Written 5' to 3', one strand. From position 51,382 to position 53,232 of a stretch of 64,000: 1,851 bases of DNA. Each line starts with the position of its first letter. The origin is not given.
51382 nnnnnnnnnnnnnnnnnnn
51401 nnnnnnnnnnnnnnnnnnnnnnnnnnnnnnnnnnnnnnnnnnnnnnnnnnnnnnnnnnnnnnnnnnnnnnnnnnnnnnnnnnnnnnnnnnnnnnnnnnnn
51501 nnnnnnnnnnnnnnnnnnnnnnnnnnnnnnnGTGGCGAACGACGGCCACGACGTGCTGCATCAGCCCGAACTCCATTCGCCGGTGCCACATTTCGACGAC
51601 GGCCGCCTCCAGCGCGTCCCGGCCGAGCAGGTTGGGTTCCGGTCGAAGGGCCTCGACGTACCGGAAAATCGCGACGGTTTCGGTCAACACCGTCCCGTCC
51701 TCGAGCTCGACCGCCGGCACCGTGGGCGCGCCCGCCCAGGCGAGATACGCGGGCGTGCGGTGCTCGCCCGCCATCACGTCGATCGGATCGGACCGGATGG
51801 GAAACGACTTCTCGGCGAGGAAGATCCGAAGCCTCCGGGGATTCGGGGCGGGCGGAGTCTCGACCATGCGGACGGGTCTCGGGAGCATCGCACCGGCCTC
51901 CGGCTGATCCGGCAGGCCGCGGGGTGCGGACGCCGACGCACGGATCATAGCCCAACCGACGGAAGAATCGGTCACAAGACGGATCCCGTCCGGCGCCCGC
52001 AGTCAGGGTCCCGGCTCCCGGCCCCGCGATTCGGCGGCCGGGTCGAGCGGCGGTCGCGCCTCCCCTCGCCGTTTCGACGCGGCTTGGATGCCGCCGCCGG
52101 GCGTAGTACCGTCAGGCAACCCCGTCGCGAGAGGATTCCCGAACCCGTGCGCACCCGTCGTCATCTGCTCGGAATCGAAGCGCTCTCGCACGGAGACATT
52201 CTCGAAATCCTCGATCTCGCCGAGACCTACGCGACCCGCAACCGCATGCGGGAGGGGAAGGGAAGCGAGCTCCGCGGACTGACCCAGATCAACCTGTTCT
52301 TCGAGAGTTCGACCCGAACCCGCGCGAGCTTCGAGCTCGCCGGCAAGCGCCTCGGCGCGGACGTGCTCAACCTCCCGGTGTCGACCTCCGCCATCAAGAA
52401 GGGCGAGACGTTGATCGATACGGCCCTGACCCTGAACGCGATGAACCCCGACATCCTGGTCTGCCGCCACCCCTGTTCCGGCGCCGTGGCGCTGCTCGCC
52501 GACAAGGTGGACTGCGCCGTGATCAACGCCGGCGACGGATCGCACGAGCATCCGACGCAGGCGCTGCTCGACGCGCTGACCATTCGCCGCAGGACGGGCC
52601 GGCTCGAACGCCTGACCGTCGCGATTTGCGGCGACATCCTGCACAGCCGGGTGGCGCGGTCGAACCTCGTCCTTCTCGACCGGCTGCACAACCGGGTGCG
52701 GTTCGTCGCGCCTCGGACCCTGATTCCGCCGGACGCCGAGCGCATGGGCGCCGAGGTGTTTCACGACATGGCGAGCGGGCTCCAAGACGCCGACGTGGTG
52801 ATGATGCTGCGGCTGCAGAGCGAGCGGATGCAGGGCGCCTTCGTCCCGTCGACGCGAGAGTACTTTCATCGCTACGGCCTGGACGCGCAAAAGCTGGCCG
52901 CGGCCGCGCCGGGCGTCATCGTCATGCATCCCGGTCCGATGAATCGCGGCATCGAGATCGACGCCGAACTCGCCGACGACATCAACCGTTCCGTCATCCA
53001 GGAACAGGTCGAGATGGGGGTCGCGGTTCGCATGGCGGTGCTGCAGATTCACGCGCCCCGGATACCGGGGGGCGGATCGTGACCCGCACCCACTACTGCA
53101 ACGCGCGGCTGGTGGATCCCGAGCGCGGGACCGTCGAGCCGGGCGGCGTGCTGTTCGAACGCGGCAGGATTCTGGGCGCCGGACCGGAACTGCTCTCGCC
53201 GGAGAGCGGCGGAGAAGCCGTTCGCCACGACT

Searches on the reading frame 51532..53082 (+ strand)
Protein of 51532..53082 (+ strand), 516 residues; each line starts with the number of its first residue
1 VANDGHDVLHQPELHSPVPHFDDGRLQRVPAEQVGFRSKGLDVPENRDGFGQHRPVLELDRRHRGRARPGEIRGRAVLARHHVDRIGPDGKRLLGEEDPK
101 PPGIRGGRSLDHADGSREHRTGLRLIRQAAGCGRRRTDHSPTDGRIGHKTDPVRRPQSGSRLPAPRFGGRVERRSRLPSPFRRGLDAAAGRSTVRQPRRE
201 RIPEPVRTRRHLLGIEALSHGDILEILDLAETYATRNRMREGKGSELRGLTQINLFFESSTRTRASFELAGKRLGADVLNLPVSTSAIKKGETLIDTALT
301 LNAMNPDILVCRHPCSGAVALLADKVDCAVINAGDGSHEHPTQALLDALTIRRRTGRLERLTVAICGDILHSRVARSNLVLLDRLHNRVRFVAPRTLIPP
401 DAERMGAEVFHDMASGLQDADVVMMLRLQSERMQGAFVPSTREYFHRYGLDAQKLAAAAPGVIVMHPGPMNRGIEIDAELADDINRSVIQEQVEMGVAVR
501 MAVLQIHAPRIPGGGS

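Call 66: search_protein_families(library=pfam, proteins=[window:51532-53082:+], max_evalue=0.0001)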
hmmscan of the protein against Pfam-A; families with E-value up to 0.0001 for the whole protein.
window:51532-53082:+ (516 aa): 2 families
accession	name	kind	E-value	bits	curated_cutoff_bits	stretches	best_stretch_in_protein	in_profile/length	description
PF02729.26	OTCace_N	-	7.1e-41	140.2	29.9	1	210-352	1-147/148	Aspartate/ornithine carbamoyltransferase, carbamoyl-P binding domain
PF00185.30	OTCace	-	2.2e-21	77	29.4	1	361-505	3-155/157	Aspartate/ornithine carbamoyltransferase, Asp/Orn binding domain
